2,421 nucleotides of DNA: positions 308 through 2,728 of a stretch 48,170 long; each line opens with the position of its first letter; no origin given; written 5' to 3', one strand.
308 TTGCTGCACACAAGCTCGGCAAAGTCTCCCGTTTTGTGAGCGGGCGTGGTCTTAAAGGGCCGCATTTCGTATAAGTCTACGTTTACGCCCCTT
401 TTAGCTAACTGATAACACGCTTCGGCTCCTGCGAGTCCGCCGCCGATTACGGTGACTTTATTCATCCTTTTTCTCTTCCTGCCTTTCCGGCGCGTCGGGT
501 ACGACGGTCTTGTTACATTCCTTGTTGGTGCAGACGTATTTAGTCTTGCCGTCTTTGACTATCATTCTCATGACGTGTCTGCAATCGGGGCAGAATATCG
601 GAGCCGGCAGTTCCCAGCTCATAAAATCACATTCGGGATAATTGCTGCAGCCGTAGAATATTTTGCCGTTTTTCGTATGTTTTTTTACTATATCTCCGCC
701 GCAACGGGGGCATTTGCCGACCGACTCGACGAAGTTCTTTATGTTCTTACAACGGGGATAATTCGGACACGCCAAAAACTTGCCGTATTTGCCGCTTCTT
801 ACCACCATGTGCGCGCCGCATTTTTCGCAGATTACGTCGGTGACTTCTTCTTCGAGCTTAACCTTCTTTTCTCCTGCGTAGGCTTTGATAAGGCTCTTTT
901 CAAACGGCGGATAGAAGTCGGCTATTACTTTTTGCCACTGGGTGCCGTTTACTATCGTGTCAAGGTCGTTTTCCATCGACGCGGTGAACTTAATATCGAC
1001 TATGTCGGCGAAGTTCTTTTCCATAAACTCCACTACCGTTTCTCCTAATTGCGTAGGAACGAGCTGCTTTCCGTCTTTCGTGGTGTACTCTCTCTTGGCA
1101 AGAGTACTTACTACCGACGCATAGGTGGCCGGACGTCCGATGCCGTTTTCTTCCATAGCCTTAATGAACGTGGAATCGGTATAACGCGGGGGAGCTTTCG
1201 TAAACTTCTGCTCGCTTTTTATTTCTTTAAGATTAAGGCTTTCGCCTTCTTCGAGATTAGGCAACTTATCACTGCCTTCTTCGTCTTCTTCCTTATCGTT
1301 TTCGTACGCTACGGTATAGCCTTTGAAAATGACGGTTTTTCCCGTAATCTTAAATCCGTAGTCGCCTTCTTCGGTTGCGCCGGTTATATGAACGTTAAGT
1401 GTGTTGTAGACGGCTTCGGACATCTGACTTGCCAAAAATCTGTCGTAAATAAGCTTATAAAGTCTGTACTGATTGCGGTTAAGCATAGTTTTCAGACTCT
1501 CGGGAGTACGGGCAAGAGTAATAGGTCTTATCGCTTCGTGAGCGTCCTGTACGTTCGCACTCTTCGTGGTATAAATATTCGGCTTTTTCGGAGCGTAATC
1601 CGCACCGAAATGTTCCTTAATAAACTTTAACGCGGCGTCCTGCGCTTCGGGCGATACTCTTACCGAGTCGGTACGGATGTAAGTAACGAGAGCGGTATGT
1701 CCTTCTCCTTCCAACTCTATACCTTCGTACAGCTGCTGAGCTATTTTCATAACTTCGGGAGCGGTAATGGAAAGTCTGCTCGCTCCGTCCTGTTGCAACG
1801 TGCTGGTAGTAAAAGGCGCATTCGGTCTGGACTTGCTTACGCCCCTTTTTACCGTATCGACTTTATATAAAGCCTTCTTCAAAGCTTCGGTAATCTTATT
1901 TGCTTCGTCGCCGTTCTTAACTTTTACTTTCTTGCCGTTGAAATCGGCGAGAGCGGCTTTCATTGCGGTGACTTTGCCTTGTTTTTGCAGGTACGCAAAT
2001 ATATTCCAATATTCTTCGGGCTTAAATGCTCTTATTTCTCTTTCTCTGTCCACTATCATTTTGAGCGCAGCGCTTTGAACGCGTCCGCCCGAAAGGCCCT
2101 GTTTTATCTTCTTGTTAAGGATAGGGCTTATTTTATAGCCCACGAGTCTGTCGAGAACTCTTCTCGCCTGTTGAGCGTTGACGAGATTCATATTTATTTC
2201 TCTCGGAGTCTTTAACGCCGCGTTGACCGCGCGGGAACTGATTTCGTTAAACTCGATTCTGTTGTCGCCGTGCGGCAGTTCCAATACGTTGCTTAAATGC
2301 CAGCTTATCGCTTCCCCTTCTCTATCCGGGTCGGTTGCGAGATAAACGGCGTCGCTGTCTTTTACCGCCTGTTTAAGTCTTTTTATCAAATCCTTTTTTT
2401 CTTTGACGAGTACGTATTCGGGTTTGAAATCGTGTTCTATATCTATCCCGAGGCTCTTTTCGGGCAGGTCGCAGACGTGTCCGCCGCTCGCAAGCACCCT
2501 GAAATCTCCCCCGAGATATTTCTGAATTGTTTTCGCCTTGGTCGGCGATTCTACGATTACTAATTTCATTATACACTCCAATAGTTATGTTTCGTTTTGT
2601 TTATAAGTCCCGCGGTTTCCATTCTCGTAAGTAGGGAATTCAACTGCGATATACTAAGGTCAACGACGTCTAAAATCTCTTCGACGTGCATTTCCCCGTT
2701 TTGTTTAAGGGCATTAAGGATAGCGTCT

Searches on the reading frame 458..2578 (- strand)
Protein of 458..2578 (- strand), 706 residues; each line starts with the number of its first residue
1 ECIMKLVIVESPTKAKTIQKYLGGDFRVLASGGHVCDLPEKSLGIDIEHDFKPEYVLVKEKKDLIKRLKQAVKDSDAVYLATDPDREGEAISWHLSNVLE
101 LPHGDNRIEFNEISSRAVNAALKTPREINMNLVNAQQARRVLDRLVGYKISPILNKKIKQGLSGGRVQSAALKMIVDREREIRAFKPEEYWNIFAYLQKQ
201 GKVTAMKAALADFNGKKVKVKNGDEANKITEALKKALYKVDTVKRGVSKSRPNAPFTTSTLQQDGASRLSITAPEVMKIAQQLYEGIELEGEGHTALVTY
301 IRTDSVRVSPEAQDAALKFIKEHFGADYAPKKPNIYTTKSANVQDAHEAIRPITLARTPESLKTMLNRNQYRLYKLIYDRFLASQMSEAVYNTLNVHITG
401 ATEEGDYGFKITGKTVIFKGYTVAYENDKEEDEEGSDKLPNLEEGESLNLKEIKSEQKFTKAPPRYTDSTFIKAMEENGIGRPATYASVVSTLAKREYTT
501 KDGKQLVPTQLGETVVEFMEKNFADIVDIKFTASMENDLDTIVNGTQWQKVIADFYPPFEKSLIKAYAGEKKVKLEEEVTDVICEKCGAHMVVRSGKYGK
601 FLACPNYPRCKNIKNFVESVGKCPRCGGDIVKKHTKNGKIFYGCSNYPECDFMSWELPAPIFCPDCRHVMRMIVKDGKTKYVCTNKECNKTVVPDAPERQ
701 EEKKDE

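Call 62: search_protein_families(library=pfam, proteins=[window:458-2578:-], max_evalue=0.0001)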
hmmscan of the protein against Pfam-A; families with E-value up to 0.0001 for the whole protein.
window:458-2578:- (706 aa): 4 families
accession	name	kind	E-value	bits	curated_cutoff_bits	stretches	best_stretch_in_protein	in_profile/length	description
PF01131.25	Topoisom_bac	-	1.8e-123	413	35.1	1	127-549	1-407/411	DNA topoisomerase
PF01396.24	Zn_ribbon_Top1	-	2.6e-30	104.4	32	2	620-656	1-36/39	Topoisomerase DNA binding C4 zinc finger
PF01751.28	Toprim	-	2.8e-22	79.2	23.1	1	5-113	1-96/96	Toprim domain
PF13408.12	Zn_ribbon_recom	-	3.2e-07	31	25.3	0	622-648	7-33/58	Recombinase zinc beta ribbon domain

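Call 68: find_related_loci(query=window:458-2578:-, collection=genome_contigs, flank=100)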
Query window:458-2578:- (706 aa) in genome_contigs; peptide patterns used: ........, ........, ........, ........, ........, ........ (x = any residue, [..] = any of these).
599 stretches matched a pattern (row limit reached: there are more); 549 encode a relative of the query (tblastn E <= 1e-3); the best 80 are kept; 80 distinct loci.
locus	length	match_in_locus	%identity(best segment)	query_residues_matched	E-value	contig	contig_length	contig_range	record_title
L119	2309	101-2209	96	1-706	0e+0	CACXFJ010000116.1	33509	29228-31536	MAG: uncultured Clostridiales bacterium isolate RUG11213 genome assembly, contig: RUG11213_asm_116, whole genome shotgun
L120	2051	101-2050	89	1-650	0e+0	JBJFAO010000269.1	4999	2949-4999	MAG: Christensenellales bacterium isolate LOHA29_bin.008 NODE_9002_length_4999_cov_3.787217, whole genome shotgun sequen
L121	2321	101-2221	82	1-706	0e+0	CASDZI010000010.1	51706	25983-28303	uncultured Christensenella sp. isolate A15_L4_384384_idba_bin.61 genome assembly, contig: A15_L4_384384_idba_bin.61.fa_s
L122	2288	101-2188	80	1-696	0e+0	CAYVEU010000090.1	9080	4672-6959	MAG TPA_asm: uncultured Christensenella sp. isolate SRP199465_co2_69 genome assembly, contig: NODE_24195_length_9080_cov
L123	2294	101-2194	78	4-703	0e+0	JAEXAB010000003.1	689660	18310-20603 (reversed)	MAG: Bacillota bacterium isolate OH_SFB_23 k127_966108, whole genome shotgun sequence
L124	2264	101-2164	77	4-692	0e+0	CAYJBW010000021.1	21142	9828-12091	MAG TPA_asm: uncultured Christensenella sp. isolate ERP122455_co2_177 genome assembly, contig: NODE_452_length_21142_cov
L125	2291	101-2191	74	3-698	0e+0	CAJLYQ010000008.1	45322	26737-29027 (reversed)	MAG TPA_asm: uncultured Catabacter sp. isolate ERR321646-bin.66 genome assembly, contig: NODE_530_length_45322_cov_4.481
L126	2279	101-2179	74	3-694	0e+0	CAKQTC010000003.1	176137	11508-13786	MAG: uncultured Clostridia bacterium isolate REFINED_METABAT215_TOP10_CONTIGS_1500_ASSEMBLY_K77_MERGED__Hadza_MoBio_hadz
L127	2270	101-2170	75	4-694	0e+0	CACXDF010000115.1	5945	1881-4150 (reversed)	MAG: uncultured Clostridiales bacterium isolate RUG11154 genome assembly, contig: RUG11154_asm_115, whole genome shotgun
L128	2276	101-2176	74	4-694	0e+0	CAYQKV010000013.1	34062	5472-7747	MAG TPA_asm: uncultured Christensenella sp. isolate binchicken_co370_50 genome assembly, contig: NODE_1458_length_34062_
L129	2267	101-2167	71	4-693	0e+0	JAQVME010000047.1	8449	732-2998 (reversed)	MAG: Clostridia bacterium isolate STF1_126 NODE_28751_length_8449_cov_2.637587_Sandtown_F1, whole genome shotgun sequenc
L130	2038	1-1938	75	49-695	0e+0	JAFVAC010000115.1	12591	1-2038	MAG: Clostridia bacterium isolate RGIG4983 Roe_deer_Rumen-5__c540592, whole genome shotgun sequence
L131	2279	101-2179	70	1-693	0e+0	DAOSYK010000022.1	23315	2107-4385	MAG TPA_asm: Clostridia bacterium isolate AMR_MDS_2087 NODE_1812_length_23315_cov_5.945357, whole genome shotgun sequenc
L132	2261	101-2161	69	4-693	0e+0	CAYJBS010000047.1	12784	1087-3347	MAG TPA_asm: uncultured Christensenella sp. isolate ERP122455_co1_162 genome assembly, contig: NODE_1185_length_12784_co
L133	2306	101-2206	69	5-704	0e+0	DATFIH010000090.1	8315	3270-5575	MAG TPA_asm: Clostridia bacterium isolate SMAG_U9113 k141_243425, whole genome shotgun sequence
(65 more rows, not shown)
